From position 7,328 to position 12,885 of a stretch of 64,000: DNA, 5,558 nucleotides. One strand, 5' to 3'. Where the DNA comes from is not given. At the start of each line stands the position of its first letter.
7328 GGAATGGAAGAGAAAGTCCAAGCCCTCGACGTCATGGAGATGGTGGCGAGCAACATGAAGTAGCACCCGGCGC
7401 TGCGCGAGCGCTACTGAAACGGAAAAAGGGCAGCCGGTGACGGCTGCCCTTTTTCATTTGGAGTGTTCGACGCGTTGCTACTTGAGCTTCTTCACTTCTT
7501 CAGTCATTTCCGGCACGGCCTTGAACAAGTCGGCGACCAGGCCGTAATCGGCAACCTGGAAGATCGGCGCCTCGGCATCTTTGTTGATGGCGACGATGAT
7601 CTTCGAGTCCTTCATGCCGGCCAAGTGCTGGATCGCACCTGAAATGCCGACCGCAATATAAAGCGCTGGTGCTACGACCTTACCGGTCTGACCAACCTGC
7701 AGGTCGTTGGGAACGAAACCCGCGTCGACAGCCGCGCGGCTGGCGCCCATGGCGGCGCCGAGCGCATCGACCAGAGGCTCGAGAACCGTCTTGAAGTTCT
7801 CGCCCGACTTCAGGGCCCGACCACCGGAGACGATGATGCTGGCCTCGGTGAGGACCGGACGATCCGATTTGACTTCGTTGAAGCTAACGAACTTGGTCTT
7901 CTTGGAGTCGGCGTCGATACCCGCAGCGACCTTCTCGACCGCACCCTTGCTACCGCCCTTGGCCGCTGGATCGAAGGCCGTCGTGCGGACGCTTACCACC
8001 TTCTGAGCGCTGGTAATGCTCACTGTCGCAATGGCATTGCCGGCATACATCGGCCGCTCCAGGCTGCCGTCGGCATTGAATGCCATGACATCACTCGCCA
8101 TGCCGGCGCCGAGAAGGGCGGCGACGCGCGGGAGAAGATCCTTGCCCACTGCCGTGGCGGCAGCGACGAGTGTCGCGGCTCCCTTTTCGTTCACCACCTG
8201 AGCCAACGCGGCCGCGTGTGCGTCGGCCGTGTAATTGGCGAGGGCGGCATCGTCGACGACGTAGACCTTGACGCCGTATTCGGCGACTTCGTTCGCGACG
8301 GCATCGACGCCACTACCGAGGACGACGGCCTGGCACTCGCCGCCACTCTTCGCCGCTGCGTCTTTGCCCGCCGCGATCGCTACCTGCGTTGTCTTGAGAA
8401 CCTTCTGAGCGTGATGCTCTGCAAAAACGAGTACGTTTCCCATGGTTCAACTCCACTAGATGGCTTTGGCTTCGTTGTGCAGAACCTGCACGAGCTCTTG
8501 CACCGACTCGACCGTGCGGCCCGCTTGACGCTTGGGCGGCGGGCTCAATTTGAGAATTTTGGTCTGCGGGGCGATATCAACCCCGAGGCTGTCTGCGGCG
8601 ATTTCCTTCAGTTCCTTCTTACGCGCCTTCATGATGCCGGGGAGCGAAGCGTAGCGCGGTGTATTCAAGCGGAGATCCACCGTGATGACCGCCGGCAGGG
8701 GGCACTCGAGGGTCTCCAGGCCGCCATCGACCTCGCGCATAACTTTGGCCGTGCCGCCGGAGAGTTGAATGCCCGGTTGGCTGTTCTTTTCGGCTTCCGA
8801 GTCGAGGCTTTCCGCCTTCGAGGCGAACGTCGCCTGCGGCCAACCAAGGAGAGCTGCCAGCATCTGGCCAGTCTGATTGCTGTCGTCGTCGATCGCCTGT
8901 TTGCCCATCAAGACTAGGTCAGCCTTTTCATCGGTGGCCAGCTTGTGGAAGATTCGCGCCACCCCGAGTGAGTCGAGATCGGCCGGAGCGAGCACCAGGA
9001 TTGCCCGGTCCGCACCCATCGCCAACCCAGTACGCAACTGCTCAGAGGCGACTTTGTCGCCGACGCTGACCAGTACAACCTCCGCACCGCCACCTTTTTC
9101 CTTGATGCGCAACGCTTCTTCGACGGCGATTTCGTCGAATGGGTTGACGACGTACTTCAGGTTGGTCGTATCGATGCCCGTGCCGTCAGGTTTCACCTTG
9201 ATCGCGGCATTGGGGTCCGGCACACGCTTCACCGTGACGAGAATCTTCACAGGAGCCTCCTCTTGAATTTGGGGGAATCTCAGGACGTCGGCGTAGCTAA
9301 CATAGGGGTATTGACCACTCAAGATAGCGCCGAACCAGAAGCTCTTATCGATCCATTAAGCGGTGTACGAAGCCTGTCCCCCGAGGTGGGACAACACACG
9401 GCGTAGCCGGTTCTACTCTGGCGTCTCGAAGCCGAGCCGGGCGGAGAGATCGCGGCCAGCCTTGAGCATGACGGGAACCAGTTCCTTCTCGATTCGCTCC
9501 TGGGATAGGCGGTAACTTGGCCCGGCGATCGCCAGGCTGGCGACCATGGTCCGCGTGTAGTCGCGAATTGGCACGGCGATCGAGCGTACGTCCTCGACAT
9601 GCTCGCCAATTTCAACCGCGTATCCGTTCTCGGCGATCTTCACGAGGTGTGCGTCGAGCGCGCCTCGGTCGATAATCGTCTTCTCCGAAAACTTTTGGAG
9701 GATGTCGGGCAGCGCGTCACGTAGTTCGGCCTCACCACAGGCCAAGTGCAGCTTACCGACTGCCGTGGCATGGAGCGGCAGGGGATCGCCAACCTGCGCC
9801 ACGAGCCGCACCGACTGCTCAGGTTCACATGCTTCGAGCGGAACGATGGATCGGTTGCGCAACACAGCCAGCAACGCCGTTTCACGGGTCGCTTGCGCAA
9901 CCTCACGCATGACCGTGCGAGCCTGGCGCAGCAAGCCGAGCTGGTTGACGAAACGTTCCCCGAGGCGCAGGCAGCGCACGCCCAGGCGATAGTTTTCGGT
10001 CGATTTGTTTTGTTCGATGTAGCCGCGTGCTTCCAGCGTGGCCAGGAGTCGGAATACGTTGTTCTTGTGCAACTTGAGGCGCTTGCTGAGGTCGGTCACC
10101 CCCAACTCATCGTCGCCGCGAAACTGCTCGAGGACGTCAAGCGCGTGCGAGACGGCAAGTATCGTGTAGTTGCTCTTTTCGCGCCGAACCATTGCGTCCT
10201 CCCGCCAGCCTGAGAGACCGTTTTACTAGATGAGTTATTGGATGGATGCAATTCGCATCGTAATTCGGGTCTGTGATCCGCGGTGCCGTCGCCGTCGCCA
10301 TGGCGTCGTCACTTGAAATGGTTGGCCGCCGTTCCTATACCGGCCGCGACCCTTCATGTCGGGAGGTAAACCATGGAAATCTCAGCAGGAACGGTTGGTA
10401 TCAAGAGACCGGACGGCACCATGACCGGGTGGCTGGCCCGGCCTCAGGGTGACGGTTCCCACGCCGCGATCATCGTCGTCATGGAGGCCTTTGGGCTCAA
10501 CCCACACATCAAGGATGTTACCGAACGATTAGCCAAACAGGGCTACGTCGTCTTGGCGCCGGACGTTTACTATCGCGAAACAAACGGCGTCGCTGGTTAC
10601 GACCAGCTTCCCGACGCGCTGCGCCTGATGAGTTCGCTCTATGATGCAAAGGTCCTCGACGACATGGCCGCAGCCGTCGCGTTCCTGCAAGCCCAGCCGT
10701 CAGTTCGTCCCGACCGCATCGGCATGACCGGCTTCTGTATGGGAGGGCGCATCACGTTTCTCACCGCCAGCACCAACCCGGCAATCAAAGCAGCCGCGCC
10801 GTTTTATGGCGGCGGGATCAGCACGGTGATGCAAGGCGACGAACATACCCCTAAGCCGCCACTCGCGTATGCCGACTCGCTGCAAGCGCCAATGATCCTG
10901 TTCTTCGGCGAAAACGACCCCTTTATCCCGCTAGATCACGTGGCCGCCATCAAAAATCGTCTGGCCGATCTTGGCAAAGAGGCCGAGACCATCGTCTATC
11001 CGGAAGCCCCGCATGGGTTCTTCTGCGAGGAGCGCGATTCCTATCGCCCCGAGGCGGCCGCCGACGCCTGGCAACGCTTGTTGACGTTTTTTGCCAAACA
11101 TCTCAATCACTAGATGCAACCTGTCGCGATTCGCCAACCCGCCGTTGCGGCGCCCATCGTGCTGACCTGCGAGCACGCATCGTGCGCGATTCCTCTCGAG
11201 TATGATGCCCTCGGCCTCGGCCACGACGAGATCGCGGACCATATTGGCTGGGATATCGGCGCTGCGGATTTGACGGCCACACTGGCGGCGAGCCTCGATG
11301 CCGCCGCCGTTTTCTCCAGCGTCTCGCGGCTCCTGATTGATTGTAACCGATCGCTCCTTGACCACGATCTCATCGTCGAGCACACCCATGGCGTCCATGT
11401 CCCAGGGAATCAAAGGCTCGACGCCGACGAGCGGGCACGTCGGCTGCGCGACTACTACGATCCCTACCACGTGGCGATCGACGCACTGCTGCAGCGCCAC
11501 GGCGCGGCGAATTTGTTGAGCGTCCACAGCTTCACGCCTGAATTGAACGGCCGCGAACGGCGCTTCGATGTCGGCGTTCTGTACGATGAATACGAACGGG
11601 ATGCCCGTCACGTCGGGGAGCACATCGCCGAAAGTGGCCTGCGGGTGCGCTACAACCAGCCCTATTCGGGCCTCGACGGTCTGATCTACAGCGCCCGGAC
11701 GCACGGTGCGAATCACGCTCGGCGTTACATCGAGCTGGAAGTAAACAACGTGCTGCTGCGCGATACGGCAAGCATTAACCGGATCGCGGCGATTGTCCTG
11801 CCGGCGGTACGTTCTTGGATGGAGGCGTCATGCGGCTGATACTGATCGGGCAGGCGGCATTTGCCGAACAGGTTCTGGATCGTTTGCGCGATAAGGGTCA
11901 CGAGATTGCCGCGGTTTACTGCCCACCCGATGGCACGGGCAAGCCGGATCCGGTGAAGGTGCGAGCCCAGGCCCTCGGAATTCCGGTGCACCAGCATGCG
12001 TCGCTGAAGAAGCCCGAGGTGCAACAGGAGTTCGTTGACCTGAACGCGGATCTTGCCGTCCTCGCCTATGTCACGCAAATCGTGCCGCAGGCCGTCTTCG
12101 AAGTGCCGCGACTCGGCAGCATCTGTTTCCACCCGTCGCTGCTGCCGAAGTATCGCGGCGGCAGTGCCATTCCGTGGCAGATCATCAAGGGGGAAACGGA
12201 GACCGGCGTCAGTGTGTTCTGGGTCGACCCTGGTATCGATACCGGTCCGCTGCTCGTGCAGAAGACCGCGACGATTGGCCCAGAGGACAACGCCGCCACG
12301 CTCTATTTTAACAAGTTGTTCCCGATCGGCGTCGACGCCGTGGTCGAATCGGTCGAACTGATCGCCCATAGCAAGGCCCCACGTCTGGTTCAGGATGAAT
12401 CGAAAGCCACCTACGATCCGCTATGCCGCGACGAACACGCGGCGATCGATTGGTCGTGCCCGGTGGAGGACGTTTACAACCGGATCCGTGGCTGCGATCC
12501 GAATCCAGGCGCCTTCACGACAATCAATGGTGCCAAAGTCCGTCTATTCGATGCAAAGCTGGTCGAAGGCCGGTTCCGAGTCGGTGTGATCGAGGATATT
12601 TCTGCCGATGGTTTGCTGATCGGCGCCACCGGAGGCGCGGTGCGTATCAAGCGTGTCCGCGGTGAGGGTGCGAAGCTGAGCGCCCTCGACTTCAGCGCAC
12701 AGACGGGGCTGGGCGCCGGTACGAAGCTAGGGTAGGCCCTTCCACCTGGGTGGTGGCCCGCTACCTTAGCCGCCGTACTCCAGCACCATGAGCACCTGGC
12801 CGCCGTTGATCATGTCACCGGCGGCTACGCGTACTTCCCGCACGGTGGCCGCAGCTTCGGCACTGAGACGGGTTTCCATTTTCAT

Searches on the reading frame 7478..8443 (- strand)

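Call 44: search_protein_families(library=pfam, max_evalue=0.000001, proteins=[window:7478-8443:-])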
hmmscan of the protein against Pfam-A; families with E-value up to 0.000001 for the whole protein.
window:7478-8443:- (321 aa): 2 families
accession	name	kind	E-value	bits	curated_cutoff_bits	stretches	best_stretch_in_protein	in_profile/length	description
PF01012.27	ETF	-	5.3e-41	140.8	26.7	1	4-174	1-178/181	Electron transfer flavoprotein domain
PF00766.25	ETF_alpha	-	2.8e-33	114.2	27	1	198-278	2-81/81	Electron transfer flavoprotein FAD-binding domain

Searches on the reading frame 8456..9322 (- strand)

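Call 44: search_protein_families(library=pfam, max_evalue=0.000001, proteins=[window:8456-9322:-])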
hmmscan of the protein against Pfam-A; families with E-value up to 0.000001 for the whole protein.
window:8456-9322:- (288 aa): 1 family
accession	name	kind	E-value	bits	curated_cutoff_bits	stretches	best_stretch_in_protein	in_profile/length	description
PF01012.27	ETF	-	4.2e-40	137.9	26.7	1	50-245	4-180/181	Electron transfer flavoprotein domain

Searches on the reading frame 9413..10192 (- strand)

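Call 45: search_protein_families(library=pfam, max_evalue=0.000001, proteins=[window:9413-10192:-])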
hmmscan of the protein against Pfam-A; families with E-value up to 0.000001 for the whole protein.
window:9413-10192:- (259 aa): 2 families
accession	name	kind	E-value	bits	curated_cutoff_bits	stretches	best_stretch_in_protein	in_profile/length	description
PF01614.24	IclR_C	-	1.1e-37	129.7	24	1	82-250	4-173/174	Bacterial transcriptional regulator IclR C-terminal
PF09339.16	HTH_IclR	-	9.6e-14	51.3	22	1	13-62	1-51/52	IclR helix-turn-helix domain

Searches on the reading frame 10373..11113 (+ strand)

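Call 45: search_protein_families(library=pfam, max_evalue=0.000001, proteins=[window:10373-11113:+])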
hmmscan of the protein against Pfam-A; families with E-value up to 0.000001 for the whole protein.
window:10373-11113:+ (246 aa): 3 families
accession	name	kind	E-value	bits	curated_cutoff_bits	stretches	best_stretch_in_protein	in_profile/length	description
PF01738.24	DLH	-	3e-60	203.9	21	1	18-243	2-216/217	Dienelactone hydrolase family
PF08840.17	BAAT_C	-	3.2e-13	50.7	20.9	0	100-151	8-59/210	BAAT / Acyl-CoA thioester hydrolase C terminal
PF00326.27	Peptidase_S9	-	4.1e-11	43.2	22.6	0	158-245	129-211/213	Prolyl oligopeptidase family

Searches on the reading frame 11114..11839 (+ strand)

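Call 45: search_protein_families(library=pfam, max_evalue=0.000001, proteins=[window:11114-11839:+])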
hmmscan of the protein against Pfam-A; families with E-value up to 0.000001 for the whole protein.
window:11114-11839:+ (241 aa): 1 family
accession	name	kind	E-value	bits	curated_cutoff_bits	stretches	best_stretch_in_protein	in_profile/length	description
PF05013.17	FGase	-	5.6e-39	135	28.9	1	14-214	2-217/219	N-formylglutamate amidohydrolase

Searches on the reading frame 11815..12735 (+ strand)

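Call 45: search_protein_families(library=pfam, max_evalue=0.000001, proteins=[window:11815-12735:+])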
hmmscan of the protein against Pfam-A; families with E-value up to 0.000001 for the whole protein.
window:11815-12735:+ (306 aa): 2 families
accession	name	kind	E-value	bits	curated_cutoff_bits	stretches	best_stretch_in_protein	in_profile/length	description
PF00551.24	Formyl_trans_N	-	4.5e-31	108.5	26.1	1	6-164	1-166/181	Formyl transferase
PF02911.23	Formyl_trans_C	-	1.7e-17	63.9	21.1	1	206-293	4-95/100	Formyl transferase, C-terminal domain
